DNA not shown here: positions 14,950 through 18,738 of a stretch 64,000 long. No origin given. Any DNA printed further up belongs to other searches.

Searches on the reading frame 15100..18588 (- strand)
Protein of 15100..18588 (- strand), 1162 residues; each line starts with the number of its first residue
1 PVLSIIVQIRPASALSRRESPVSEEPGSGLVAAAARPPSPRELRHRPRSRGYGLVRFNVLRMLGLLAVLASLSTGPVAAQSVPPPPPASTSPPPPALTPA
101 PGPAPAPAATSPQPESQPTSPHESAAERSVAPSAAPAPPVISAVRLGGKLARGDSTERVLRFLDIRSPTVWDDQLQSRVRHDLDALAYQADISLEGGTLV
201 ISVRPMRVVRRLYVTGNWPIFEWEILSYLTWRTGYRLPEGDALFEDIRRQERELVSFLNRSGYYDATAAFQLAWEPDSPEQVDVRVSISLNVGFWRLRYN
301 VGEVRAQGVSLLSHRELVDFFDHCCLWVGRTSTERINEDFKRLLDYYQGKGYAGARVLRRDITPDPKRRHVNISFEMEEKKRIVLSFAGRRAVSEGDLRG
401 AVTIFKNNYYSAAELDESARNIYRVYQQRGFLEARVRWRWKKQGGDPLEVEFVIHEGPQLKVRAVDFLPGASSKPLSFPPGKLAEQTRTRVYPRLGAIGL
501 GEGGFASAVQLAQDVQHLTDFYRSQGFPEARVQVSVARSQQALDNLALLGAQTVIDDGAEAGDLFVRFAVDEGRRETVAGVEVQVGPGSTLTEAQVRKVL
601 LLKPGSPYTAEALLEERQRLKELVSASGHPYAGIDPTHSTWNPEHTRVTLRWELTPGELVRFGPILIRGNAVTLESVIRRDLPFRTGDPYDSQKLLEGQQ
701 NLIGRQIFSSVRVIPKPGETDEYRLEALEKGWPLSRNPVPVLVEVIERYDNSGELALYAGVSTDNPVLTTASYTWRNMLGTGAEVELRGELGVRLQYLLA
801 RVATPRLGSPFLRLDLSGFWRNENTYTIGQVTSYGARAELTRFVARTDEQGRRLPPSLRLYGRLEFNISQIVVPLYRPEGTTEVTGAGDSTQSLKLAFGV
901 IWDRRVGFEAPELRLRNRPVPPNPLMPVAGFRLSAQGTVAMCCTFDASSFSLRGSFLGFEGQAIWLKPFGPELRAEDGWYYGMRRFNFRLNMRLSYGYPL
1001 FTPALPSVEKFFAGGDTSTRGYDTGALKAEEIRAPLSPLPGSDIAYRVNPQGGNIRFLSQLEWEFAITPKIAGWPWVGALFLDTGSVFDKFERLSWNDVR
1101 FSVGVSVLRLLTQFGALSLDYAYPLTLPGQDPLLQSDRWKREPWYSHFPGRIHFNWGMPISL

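Call 55: search_protein_families(library=pfam, proteins=[window:15100-18588:-], max_evalue=0.001)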
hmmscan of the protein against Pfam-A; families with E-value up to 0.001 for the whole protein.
window:15100-18588:- (1162 aa): 3 families
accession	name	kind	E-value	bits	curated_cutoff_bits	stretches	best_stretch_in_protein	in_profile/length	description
PF07244.20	POTRA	-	1.1e-40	138.7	21.3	4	331-380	31-79/79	Surface antigen variable number repeat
PF01103.29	Omp85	-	1.2e-22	81.4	24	1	975-1149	160-314/325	Omp85 superfamily domain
PF08479.16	POTRA_2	-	6.4e-08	32.8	24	0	387-437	8-58/76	POTRA domain, ShlB-type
